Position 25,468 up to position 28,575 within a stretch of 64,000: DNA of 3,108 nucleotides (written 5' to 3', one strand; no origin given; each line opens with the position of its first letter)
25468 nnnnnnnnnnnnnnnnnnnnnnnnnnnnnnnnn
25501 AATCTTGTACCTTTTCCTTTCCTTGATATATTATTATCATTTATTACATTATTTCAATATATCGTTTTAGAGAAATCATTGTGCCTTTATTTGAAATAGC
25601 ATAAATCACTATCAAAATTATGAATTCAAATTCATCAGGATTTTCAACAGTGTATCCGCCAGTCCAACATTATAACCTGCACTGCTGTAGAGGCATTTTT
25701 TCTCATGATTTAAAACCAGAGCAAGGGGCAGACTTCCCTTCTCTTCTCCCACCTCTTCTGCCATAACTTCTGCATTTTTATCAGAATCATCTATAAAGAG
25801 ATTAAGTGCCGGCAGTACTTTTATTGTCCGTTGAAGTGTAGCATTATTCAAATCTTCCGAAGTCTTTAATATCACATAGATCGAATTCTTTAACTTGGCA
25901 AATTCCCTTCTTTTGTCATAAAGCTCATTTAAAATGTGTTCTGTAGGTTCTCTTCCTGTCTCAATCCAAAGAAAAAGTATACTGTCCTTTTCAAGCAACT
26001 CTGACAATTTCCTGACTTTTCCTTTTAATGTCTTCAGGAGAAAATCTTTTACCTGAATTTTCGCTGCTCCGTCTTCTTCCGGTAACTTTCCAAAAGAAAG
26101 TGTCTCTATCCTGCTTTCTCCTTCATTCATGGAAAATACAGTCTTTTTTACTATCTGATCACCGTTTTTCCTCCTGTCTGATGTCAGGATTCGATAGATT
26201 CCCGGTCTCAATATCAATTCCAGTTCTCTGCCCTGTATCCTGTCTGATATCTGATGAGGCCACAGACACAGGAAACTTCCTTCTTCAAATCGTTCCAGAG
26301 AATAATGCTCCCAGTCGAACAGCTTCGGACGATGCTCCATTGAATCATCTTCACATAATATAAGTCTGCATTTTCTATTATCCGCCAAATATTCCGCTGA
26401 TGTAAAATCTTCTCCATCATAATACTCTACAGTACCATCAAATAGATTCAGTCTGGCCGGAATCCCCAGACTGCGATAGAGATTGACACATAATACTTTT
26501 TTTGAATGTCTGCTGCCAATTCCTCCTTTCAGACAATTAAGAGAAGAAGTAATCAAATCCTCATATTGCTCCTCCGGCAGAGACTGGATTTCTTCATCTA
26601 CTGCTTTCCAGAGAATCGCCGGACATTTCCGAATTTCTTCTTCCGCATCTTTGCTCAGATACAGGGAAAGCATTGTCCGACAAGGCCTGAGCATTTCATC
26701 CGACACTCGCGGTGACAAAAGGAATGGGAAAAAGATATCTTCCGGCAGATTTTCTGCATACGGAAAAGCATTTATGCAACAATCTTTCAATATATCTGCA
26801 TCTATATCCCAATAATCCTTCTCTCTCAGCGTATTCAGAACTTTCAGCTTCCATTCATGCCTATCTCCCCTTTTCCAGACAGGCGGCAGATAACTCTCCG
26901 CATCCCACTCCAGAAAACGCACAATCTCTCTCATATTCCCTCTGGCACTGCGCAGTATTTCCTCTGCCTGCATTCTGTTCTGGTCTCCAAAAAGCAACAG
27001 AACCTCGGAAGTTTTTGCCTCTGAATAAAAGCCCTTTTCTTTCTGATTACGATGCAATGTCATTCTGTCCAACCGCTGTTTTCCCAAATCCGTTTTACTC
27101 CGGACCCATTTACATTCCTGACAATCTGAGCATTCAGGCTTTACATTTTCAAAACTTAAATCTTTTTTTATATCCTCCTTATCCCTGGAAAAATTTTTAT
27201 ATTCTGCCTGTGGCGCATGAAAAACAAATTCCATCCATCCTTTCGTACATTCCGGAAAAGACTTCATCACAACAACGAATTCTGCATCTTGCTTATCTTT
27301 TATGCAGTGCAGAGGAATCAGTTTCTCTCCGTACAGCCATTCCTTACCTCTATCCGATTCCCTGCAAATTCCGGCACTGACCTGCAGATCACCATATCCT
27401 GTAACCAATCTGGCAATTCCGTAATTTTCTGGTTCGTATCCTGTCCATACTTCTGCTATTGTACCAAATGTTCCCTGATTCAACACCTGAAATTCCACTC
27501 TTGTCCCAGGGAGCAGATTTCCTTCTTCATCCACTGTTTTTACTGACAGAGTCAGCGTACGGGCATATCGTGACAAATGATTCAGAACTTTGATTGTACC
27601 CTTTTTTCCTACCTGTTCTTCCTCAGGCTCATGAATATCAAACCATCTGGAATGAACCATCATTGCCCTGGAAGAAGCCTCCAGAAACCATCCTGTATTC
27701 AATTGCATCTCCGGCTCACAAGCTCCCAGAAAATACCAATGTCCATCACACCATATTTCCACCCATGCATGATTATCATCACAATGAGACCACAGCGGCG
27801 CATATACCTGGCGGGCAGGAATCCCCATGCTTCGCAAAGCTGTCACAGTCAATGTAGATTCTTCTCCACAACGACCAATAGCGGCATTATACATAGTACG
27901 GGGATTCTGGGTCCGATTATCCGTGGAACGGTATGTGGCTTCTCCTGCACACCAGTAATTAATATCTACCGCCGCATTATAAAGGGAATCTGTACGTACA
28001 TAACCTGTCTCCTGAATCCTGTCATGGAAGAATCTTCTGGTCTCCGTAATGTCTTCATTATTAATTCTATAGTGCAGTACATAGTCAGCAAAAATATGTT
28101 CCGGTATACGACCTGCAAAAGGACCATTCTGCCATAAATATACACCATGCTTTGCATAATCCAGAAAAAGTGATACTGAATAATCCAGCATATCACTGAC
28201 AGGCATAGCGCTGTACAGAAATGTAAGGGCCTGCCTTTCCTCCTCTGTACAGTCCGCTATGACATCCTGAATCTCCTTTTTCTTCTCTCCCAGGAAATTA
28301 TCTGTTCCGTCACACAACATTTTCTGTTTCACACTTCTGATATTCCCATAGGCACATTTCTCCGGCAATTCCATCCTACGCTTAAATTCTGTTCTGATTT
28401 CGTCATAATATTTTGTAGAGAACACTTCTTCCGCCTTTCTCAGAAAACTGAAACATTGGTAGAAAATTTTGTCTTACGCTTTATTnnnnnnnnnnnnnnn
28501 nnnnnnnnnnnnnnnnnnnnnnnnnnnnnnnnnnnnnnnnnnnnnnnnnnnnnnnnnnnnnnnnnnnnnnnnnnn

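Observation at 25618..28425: Bacterial transglutaminase-fold protein with eukaryotic PNGase-like motifs beside nagB/nagA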

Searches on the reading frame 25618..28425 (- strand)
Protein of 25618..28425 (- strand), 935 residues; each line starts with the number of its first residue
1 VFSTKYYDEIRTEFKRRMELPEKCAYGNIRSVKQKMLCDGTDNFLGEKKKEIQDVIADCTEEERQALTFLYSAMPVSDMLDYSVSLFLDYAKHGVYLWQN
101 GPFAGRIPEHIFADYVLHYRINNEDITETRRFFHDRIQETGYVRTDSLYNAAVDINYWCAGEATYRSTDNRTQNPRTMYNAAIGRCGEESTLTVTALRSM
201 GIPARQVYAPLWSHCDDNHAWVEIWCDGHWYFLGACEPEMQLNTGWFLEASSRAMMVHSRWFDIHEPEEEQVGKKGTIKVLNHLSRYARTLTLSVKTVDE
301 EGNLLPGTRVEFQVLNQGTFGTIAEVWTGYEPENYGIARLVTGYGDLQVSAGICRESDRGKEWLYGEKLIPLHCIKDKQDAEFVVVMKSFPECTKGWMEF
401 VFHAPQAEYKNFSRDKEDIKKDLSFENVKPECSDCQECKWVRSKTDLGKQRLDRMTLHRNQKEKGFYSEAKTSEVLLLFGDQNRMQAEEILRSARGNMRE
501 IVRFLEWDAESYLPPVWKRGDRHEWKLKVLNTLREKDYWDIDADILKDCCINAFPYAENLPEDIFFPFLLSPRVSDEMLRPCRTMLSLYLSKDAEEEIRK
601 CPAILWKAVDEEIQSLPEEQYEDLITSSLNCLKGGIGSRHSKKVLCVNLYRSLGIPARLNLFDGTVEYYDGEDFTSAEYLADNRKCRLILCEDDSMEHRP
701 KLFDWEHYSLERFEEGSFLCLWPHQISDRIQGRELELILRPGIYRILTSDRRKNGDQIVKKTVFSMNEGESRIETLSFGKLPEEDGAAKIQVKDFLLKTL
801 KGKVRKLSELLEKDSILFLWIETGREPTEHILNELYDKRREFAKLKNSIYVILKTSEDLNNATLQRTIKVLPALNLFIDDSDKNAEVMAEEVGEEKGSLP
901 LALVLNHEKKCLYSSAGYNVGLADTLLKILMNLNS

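Call 3: search_protein_families(library=pfam, proteins=[window:25618-28425:-], max_evalue=0.01)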
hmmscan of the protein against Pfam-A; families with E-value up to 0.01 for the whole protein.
window:25618-28425:- (935 aa): 1 family
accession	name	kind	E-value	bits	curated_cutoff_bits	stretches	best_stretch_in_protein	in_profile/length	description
PF01841.26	Transglut_core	-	1.3e-21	77.4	23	1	146-232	12-105/108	Transglutaminase-like superfamily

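Call 4: search_protein_families(library=ncbifam, proteins=[window:25618-28425:-], max_evalue=0.01)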
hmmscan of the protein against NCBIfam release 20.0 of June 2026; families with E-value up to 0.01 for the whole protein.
window:25618-28425:- (935 aa): 0 families

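Call 5: search_solved_structures(query=window:25618-28425:-, max_evalue=10, show_alignments=3)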
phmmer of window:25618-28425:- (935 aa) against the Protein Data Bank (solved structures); distinct sequences matched with E-value up to 10: 2.
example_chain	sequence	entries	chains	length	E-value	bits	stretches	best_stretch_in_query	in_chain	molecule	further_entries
2f4m_A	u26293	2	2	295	0.012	16.6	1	156-238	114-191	peptide N-glycanase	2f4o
3frp_G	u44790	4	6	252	0.41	11.6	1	101-152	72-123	Cobra venom factor gamma chain | Cobra venom factor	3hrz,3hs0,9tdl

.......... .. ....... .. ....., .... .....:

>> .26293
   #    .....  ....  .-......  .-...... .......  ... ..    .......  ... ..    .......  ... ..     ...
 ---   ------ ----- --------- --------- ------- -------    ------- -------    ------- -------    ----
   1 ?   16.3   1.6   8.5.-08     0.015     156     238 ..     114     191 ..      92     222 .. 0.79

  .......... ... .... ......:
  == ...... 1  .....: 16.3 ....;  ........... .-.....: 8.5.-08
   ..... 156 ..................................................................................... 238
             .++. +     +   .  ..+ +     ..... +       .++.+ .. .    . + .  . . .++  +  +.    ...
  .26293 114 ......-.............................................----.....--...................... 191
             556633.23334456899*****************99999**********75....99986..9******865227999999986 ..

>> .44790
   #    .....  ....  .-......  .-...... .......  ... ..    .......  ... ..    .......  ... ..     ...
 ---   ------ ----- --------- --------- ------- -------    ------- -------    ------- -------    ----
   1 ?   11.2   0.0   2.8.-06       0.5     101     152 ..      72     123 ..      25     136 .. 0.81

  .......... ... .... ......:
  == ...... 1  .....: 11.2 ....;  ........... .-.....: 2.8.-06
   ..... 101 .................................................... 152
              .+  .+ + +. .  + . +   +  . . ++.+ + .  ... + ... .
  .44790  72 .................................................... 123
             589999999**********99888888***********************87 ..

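Call 6: find_homologous_proteins(query=window:25618-28425:-, max_evalue=0.001)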
Query window:25618-28425:- (935 aa): 7938 proteins with E <= 0.001 among 8000 candidates; the best 120 are listed.
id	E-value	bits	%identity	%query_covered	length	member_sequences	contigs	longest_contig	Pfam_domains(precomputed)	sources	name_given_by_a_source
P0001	0.0e+0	2192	100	100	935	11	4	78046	PF01841.26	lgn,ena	-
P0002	0.0e+0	1715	80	100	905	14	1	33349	PF01841.26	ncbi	-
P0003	0.0e+0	1595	73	100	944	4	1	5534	PF01841.26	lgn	-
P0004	0.0e+0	1134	56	100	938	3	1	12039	PF01841.26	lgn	-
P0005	0.0e+0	1062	52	100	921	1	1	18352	PF01841.26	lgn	-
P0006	0.0e+0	1041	52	99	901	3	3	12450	PF01841.26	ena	-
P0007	0.0e+0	1040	51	100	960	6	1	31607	PF01841.26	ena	-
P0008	0.0e+0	1035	51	99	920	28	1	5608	PF01841.26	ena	-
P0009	0.0e+0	1031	51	99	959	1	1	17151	PF01841.26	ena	-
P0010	0.0e+0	1028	51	100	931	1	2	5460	PF01841.26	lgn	-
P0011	0.0e+0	1028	51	99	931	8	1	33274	PF01841.26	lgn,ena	-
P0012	0.0e+0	1024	51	100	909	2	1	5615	PF01841.26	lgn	-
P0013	0.0e+0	1021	51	100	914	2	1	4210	PF01841.26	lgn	-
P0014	0.0e+0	1019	51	99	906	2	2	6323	PF01841.26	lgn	-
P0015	0.0e+0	1019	51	100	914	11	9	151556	PF01841.26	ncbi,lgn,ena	-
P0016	0.0e+0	1016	50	100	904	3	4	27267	PF01841.26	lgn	-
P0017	0.0e+0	1014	50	100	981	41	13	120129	PF01841.26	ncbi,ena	-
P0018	4.1e-298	1009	51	99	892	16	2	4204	PF01841.26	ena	-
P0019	4.6e-297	1006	50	99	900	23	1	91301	PF01841.26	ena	-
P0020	5.0e-297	1006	51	100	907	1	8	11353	PF01841.26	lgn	-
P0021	8.2e-297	1005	47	100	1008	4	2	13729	PF01841.26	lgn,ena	-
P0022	1.7e-296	1004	50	100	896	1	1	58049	PF01841.26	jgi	-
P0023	4.1e-294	996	51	99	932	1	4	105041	PF01841.26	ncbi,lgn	-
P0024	3.7e-293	993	49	100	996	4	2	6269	PF02369.23,PF01841.26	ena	-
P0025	6.3e-292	989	51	100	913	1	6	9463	PF01841.26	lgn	-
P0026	7.5e-292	989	49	100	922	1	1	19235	PF01841.26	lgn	-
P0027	9.7e-292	988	49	100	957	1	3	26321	PF01841.26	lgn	-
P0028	3.7e-291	986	49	100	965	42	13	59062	PF01841.26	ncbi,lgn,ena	-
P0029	1.1e-290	985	49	99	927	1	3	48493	PF01841.26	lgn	-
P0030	1.6e-290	984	50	100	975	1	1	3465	PF01841.26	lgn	-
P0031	3.5e-290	983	50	99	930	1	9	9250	PF01841.26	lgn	-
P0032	6.8e-290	982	49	100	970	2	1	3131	PF01841.26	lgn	-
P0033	2.0e-289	981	50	99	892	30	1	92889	PF01841.26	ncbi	-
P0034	9.7e-289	978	50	99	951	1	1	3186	PF01841.26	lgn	-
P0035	4.0e-288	976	50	99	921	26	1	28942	PF01841.26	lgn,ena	-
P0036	8.6e-288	975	48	99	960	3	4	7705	PF01841.26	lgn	-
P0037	1.3e-287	975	49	100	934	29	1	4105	PF01841.26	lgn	-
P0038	3.1e-287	973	50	100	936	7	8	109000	PF01841.26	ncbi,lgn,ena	-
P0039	9.8e-285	965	49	99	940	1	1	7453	PF01841.26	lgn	-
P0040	9.8e-285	965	48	99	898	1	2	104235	PF01841.26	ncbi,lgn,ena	-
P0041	1.5e-284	965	47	100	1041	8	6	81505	PF02369.23,PF01841.26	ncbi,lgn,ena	-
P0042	7.6e-284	962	49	99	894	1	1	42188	PF01841.26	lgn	-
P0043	1.5e-283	961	49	99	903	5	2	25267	PF01841.26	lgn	-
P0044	3.9e-282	957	49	99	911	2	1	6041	PF01841.26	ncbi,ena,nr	ncbi:MAG: transglutaminase domain-containing protein [Lachnospiraceae bacterium]|nr:transglutaminase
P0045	5.1e-281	953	48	99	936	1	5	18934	PF01841.26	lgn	-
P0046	7.9e-281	952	49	96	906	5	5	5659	PF01841.26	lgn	-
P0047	2.7e-280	950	47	99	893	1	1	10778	PF01841.26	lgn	-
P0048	1.2e-276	938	48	99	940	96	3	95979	PF01841.26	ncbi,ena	-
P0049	1.5e-276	938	45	99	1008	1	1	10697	PF01841.26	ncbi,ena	-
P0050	4.2e-276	937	48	99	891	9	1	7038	PF01841.26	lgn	-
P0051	2.8e-275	934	48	99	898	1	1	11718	PF01841.26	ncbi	-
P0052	3.4e-273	927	47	99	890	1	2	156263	PF01841.26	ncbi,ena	-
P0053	9.8e-272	922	47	99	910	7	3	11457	PF01841.26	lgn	-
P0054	2.9e-271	921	47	99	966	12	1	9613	PF01841.26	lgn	-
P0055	6.8e-271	919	47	100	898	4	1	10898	PF01841.26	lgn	-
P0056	1.6e-270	918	49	99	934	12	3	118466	PF01841.26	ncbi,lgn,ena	-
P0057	6.2e-257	873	47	99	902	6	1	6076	PF01841.26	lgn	-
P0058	1.4e-252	859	45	100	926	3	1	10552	PF01841.26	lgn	-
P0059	1.5e-248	845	45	99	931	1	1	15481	PF01841.26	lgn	-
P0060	1.6e-246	839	43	99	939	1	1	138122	PF01841.26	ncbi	-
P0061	5.8e-245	834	44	99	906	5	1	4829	PF01841.26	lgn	-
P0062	8.3e-242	823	44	99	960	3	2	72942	PF01841.26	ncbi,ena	-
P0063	9.5e-240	816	44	99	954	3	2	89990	PF01841.26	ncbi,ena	-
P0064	4.6e-237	807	43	99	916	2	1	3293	PF01841.26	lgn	-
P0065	6.8e-237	807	43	99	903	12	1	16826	PF01841.26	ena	-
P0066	3.6e-236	804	41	99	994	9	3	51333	PF01841.26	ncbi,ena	-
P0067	5.2e-236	804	42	99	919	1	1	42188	PF01841.26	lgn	-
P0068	1.3e-233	796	42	99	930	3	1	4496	PF01841.26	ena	-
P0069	2.4e-229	782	43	100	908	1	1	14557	PF01841.26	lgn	-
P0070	5.0e-229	781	42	99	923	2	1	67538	PF01841.26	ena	-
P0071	5.4e-229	781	42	100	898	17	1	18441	PF01841.26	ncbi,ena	-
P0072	6.3e-229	780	43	99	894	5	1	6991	PF01841.26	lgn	-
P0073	1.8e-228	779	44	99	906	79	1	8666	PF01841.26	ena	-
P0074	2.3e-228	779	43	99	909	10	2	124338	PF01841.26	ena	-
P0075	9.4e-228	777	44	99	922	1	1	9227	PF01841.26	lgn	-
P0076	9.6e-228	777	42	99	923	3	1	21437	PF01841.26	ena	-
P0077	2.3e-227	775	44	99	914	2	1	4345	PF01841.26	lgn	-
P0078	1.1e-225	770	41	100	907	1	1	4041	PF01841.26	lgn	-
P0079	4.1e-225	768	44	95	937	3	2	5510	PF01841.26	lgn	-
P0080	4.2e-225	768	42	99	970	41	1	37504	PF01841.26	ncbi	-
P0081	4.5e-225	768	42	99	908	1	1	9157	PF01841.26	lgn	-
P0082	1.9e-224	766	42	99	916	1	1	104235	PF01841.26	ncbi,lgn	-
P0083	2.4e-224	765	42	99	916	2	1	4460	PF01841.26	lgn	-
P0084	5.0e-224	764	43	99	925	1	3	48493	PF01841.26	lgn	-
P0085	5.5e-224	764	43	92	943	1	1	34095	PF01841.26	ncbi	-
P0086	3.3e-223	762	42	99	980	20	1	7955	PF01841.26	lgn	-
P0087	9.9e-223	760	42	100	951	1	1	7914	PF01841.26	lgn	-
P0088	1.4e-222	759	41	99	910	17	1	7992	PF01841.26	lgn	-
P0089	1.8e-222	759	42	99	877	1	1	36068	PF01841.26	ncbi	-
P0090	1.9e-222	759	42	99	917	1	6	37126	PF01841.26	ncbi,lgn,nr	ncbi:MAG TPA: hypothetical protein DCZ91_08275 [Lachnospiraceae bacterium]|nr:hypothetical protein [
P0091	2.1e-222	759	42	99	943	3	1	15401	PF01841.26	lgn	-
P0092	5.6e-222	757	42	99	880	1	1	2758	PF01841.26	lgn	-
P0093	1.8e-221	756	41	99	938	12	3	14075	PF01841.26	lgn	-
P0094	2.0e-221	756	41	99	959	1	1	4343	PF01841.26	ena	-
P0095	2.6e-221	755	41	99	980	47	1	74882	PF01841.26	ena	-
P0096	5.5e-221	754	42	99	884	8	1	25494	PF02369.23,PF01841.26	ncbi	-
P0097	2.3e-220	752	41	99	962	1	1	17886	PF01841.26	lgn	-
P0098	6.5e-220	751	40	99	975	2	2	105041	PF01841.26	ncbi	-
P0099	9.7e-220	750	41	99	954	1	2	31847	PF01841.26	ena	-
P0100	6.5e-219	747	42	99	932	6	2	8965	PF01841.26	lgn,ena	-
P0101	7.2e-219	747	41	99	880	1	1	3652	PF02369.23,PF01841.26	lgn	-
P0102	7.8e-219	747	42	100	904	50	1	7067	PF01841.26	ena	-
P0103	1.6e-218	746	41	99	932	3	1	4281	PF01841.26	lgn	-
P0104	6.6e-218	744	41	99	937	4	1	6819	PF01841.26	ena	-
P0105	6.8e-218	744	41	100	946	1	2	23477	PF01841.26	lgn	-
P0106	7.2e-218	744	42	100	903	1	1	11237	PF01841.26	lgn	-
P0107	4.9e-217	741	44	99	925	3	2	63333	PF01841.26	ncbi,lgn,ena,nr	ncbi:MAG: transglutaminase-like domain-containing protein [Acetatifactor sp.]|nr:transglutaminase-li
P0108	8.4e-217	740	40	99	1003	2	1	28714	PF01841.26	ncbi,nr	ncbi:MAG: transglutaminase-like domain-containing protein [Lachnospiraceae bacterium]|nr:transglutam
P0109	1.3e-216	740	40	99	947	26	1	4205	PF01841.26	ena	-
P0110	1.5e-216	740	46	73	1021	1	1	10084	PF01841.26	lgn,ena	-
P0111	2.5e-216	739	40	100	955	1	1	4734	PF01841.26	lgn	-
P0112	4.8e-216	738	41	100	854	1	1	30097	PF01841.26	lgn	-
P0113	1.4e-215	736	40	99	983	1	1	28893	PF01841.26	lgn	-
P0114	1.6e-215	736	41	99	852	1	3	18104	PF01841.26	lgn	-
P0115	4.8e-215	735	41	99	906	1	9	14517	PF01841.26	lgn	-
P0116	3.7e-214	732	34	99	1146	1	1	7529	PF01841.26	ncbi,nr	ncbi:MAG: hypothetical protein LUF30_11245 [Lachnospiraceae bacterium]|nr:hypothetical protein [Lach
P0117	1.1e-213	730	41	100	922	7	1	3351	PF01841.26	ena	-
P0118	1.8e-213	729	53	37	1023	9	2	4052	PF01841.26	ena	-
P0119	2.4e-213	729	41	99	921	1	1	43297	PF01841.26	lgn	-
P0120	1.8e-212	726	42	99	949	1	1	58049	PF01841.26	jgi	-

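Call 10: find_related_loci(query=A1, collection=genome_contigs, flank=10000)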
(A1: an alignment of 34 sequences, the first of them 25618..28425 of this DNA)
Query A1 (935 aa) in genome_contigs; peptide patterns used: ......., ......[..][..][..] (x = any residue, [..] = any of these).
600 stretches matched a pattern (row limit reached: there are more); 589 encode a relative of the query (tblastn E <= 1e-3); the best 80 are kept; 80 distinct loci.
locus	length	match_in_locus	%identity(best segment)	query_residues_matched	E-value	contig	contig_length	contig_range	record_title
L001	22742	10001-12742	51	1-932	0e+0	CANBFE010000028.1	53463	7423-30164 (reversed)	MAG TPA_asm: uncultured Lachnospiraceae bacterium isolate SRR15431181_bin.13_metawrap_v1.3_MAG genome assembly, contig:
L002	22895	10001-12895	49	1-931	0e+0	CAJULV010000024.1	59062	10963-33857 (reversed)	MAG TPA_asm: uncultured Acetatifactor sp. isolate MGBC140221 genome assembly, contig: MGBC140221.24, whole genome shotgu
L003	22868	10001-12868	44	1-930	0e+0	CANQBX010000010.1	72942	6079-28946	MAG: uncultured Lachnospiraceae bacterium isolate Lapin-001__bin4 genome assembly, contig: Lapin-001__NODE_533_length_72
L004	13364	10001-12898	43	1-930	0e+0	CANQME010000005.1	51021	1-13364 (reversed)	MAG: uncultured Lachnospiraceae bacterium isolate Lapin-014__bin3 genome assembly, contig: Lapin-014__NODE_463_length_51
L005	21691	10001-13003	39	1-930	0e+0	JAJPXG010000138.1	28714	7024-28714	MAG: Lachnospiraceae bacterium isolate AH.12_10 NODE_261_length_28714_cov_5.474336, whole genome shotgun sequence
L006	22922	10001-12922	40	1-930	0e+0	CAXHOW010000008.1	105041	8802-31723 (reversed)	MAG: uncultured Acetatifactor sp. isolate ena-SAMPLE-TAB-22-03-2024-10:43:23:832-115461 genome assembly, contig: NODE_15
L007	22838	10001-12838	40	1-930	0e+0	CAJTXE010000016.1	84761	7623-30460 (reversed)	MAG TPA_asm: uncultured Acetatifactor sp. isolate MGBC116657 genome assembly, contig: MGBC116657.16, whole genome shotgu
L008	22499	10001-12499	41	45-930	0e+0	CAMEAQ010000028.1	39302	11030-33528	MAG: uncultured bacterium isolate SRR15057927_bin.7_metaWRAP_v1.3_MAG genome assembly, contig: ERZ10407400.368, whole ge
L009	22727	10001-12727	41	1-930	0e+0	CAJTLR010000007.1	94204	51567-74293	MAG TPA_asm: uncultured Acetatifactor sp. isolate MGBC101489 genome assembly, contig: MGBC101489.7, whole genome shotgun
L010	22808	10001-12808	50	1-931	0e+0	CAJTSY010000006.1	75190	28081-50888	MAG TPA_asm: uncultured Acetatifactor sp. isolate MGBC110447 genome assembly, contig: MGBC110447.6, whole genome shotgun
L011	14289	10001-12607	38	45-930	0e+0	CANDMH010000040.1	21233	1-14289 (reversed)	MAG TPA_asm: uncultured Lachnospiraceae bacterium isolate ERR6760113_bin.22_metawrap_v1.3_MAG genome assembly, contig: E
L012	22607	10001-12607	36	13-930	2e-175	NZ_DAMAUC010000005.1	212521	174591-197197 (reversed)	MAG: Anaerocolumna sp. isolate CTOTU48493 NODE_10_length_212521_cov_4.604125, whole genome shotgun sequence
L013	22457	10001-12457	37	58-930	7e-175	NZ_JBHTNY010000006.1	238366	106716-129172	Robinsoniella peoriensis strain CCUG 48729 GCM70027253_118, whole genome shotgun sequence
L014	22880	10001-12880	39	1-930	0e+0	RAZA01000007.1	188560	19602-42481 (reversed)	Bacterium D16-50 strain D16-50 Scaffold7_1, whole genome shotgun sequence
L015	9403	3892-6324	35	44-930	5e-162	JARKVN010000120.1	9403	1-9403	MAG: Cellulosilyticum sp. isolate MP_MU_3_bin.58 MP-MU-3_bin.58_k127_401455, whole genome shotgun sequence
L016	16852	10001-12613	35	1-933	4e-160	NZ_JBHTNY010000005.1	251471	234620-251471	Robinsoniella peoriensis strain CCUG 48729 GCM70027253_5, whole genome shotgun sequence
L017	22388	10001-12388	36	51-930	3e-158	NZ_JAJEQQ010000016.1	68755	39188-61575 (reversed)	Blautia fusiformis strain CLA-AA-H217 NODE_16_length_68755_cov_34.599493, whole genome shotgun sequence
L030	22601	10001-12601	31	42-929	1e-130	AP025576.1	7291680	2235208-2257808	Lachnospiraceae bacterium CE91-St56 DNA, complete genome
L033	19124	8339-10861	32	29-933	1e-129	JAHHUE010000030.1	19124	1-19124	MAG: Oscillospiraceae bacterium isolate MAG100 MAG100_30, whole genome shotgun sequence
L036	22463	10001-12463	31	45-930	1e-127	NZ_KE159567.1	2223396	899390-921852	Eubacterium sp. 14-2 acPFD-supercont1.1, whole genome shotgun sequence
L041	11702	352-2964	31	4-921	5e-123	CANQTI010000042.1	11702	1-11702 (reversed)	MAG: uncultured Eisenbergiella sp. isolate Lapin-008__bin41 genome assembly, contig: Lapin-008__NODE_5692_length_11702_c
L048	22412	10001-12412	32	50-928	2e-119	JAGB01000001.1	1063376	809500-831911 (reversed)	Caldicoprobacter oshimai DSM 21659 K363DRAFT_scaffold00001.1_C, whole genome shotgun sequence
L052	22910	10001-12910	32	43-930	6e-146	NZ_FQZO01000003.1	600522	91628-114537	Clostridium amylolyticum strain DSM 21864, whole genome shotgun sequence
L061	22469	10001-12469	31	58-930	2e-112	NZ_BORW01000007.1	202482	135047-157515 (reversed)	Paenibacillus cookii strain J21TS3 sequence007, whole genome shotgun sequence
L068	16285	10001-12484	31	58-933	1e-108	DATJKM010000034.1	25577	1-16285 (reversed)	MAG TPA_asm: Candidatus Udaeobacter sp. isolate SMAG_U15593 k141_396805, whole genome shotgun sequence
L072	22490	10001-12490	30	58-933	4e-107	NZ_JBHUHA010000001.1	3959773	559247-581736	Paenibacillus xanthanilyticus strain IBRC-M 10987 contig_1, whole genome shotgun sequence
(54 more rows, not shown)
